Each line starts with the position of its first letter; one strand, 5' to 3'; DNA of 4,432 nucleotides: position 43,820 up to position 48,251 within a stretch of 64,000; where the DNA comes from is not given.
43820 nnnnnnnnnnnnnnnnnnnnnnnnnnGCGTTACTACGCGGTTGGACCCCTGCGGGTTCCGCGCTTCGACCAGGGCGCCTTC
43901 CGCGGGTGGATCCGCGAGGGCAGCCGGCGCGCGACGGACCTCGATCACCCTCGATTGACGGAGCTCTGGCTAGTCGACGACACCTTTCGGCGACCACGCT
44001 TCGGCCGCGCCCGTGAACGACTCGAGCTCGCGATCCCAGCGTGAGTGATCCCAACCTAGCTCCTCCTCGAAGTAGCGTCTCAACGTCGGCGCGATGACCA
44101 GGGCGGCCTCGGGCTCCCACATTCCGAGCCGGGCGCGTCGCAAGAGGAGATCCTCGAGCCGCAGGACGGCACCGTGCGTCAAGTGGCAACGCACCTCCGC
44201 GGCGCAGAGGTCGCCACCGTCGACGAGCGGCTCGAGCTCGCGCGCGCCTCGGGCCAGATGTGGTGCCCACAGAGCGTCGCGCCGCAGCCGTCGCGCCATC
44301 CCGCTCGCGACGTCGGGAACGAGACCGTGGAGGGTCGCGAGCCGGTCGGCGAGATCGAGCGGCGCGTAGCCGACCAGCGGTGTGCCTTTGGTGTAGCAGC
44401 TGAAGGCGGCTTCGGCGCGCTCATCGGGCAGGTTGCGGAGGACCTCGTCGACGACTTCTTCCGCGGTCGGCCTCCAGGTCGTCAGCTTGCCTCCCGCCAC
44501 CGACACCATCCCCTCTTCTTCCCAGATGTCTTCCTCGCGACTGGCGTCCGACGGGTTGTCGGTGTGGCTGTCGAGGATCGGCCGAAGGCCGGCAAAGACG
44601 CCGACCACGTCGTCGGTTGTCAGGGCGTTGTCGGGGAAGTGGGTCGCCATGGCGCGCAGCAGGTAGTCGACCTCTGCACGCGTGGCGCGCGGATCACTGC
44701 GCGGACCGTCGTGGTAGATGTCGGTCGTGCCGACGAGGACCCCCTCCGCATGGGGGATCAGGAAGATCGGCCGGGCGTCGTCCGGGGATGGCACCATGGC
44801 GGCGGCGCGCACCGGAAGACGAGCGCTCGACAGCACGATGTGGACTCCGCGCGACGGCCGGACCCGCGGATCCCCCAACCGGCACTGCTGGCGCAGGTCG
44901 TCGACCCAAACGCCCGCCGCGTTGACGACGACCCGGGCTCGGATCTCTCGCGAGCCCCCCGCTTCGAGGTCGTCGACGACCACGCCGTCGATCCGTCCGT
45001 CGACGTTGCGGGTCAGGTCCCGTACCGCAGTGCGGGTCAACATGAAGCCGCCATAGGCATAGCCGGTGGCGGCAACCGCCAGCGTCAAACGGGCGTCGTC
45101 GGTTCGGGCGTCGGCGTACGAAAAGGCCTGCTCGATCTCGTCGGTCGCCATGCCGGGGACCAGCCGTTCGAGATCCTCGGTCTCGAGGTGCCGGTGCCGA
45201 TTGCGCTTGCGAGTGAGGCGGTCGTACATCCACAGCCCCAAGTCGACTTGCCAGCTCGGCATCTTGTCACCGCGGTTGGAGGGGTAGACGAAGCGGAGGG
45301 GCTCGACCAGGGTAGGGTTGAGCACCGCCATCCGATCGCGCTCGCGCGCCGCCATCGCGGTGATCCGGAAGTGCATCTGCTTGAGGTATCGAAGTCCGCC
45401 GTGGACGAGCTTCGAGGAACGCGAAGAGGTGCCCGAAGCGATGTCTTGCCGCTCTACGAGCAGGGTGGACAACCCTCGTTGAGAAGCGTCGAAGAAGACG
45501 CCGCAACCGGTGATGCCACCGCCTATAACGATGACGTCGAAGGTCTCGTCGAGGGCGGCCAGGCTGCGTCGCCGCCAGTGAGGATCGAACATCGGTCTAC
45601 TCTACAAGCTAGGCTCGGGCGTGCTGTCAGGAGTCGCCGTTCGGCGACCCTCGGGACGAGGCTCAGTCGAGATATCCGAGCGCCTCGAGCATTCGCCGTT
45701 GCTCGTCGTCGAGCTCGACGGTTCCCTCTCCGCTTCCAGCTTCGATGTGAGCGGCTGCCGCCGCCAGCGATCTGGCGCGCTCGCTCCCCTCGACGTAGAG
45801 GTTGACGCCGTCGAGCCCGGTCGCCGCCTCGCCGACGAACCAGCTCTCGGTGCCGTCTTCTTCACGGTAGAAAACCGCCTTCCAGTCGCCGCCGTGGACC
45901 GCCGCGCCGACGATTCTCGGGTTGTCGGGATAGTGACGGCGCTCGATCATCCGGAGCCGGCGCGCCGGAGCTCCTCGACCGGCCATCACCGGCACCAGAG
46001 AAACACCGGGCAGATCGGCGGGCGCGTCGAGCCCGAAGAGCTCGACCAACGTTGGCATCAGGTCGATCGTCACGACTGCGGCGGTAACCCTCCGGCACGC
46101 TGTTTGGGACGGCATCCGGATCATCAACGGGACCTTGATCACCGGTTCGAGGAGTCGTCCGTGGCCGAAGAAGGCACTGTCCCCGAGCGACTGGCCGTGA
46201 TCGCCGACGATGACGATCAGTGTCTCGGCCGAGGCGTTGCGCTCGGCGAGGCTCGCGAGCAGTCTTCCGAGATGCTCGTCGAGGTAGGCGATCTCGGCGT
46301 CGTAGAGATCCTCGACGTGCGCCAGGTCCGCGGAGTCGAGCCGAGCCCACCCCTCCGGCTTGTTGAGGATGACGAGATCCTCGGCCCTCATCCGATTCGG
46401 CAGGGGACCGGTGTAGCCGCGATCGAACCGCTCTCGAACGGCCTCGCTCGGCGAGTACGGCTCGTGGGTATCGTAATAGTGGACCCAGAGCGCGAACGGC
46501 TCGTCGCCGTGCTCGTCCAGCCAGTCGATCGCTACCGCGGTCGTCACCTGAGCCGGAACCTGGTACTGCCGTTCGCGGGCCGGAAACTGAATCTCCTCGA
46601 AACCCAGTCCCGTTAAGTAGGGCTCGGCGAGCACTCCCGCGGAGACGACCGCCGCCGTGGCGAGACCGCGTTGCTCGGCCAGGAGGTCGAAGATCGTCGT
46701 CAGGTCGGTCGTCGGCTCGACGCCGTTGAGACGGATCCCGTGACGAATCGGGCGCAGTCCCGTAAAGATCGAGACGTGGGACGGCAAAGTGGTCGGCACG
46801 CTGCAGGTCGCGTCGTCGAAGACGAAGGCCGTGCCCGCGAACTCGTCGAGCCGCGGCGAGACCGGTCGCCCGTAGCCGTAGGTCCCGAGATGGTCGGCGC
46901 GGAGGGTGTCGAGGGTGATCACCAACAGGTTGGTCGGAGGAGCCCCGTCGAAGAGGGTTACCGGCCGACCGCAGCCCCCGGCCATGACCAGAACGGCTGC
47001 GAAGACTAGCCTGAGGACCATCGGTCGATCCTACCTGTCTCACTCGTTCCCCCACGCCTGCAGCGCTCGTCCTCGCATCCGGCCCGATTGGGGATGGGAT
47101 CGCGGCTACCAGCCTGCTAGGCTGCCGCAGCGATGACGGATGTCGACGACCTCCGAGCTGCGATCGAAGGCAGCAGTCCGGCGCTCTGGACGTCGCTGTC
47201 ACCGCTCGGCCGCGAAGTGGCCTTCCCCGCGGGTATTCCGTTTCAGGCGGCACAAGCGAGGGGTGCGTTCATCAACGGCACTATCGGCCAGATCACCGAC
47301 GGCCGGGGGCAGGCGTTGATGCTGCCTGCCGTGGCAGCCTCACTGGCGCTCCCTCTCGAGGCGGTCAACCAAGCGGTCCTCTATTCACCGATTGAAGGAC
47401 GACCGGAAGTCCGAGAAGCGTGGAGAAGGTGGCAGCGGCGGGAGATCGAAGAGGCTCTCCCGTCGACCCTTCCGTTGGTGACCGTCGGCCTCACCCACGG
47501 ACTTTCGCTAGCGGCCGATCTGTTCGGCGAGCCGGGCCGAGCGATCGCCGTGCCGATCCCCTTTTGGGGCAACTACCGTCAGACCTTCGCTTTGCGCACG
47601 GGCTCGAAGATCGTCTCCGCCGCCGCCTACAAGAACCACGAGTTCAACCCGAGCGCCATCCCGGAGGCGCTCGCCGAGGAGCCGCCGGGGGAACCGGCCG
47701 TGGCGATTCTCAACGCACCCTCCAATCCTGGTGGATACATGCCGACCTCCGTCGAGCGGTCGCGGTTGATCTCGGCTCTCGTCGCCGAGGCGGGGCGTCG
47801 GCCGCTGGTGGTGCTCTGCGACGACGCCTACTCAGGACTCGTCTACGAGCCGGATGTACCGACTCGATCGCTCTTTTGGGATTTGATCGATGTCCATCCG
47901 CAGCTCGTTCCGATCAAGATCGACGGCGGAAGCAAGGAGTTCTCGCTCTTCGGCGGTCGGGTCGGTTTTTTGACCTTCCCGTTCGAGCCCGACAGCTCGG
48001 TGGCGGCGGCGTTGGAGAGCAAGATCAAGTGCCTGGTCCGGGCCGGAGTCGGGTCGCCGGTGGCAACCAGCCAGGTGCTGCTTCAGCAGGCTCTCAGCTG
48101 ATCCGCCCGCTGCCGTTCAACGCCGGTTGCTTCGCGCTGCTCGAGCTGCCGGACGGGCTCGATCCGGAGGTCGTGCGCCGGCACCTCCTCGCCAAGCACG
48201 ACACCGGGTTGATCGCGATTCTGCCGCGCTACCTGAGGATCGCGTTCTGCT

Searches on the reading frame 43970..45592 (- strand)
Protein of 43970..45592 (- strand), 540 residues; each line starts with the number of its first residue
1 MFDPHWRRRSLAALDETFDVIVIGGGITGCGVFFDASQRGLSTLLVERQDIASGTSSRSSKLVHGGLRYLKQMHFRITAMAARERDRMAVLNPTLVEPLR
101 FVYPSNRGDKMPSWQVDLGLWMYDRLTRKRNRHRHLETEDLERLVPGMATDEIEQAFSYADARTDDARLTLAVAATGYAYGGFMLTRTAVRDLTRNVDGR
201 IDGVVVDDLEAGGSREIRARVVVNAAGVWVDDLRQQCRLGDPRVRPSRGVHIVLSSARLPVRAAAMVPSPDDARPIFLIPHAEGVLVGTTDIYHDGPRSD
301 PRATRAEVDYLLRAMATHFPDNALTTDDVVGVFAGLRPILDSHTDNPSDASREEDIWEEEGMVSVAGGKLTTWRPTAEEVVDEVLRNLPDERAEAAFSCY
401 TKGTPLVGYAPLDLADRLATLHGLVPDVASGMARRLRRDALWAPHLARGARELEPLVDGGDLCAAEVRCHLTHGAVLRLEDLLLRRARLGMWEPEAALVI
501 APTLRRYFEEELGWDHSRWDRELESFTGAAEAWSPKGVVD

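Call 87: search_protein_families(library=pfam, proteins=[window:43970-45592:-], max_evalue=0.00001)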
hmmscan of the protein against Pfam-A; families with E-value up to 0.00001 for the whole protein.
window:43970-45592:- (540 aa): 4 families
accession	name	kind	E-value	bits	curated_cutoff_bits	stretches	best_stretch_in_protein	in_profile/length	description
PF01266.30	DAO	-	1.4e-56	193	27.9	1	19-342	1-316/353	FAD dependent oxidoreductase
PF16901.10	DAO_C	-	2.4e-10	40.8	31.4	1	399-518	1-125/126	C-terminal domain of alpha-glycerophosphate oxidase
PF00890.30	FAD_binding_2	-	1.7e-07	31.2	20.4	1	19-230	1-205/414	FAD binding domain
PF12831.13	FAD_oxidored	-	1.4e-06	28.3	27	0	19-226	1-144/416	FAD dependent oxidoreductase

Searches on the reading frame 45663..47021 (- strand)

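Call 87: search_protein_families(library=pfam, proteins=[window:45663-47021:-], max_evalue=0.00001)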
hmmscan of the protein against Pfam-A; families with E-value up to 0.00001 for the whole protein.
window:45663-47021:- (452 aa): 3 families
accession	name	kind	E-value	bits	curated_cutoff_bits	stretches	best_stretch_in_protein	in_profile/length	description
PF00884.28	Sulfatase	-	1.3e-37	130.2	25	1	31-330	2-300/301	Sulfatase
PF01663.27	Phosphodiest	-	5.6e-16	59.5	23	1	32-279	1-223/342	Type I phosphodiesterase / nucleotide pyrophosphatase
PF16347.10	SGSH_C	-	3.5e-09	37.4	29.3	1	281-353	2-75/154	N-sulphoglucosamine sulphohydrolase, C-terminal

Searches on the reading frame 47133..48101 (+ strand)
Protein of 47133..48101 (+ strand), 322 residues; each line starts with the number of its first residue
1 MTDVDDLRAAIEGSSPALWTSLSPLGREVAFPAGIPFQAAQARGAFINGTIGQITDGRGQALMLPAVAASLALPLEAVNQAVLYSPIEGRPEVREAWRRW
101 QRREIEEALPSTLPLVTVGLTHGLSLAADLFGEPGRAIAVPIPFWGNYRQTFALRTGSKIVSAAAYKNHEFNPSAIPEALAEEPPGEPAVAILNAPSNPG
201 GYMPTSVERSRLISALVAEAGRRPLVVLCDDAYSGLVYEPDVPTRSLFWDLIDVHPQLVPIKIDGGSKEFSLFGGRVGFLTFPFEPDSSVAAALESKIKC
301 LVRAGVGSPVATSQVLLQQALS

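Call 87: search_protein_families(library=pfam, proteins=[window:47133-48101:+], max_evalue=0.00001)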
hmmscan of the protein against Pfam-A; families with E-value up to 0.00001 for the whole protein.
window:47133-48101:+ (322 aa): 1 family
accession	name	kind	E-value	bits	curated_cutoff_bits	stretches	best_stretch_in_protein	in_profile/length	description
PF00155.27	Aminotran_1_2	-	1e-22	81.3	19.7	1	51-283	8-234/361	Aminotransferase class I and II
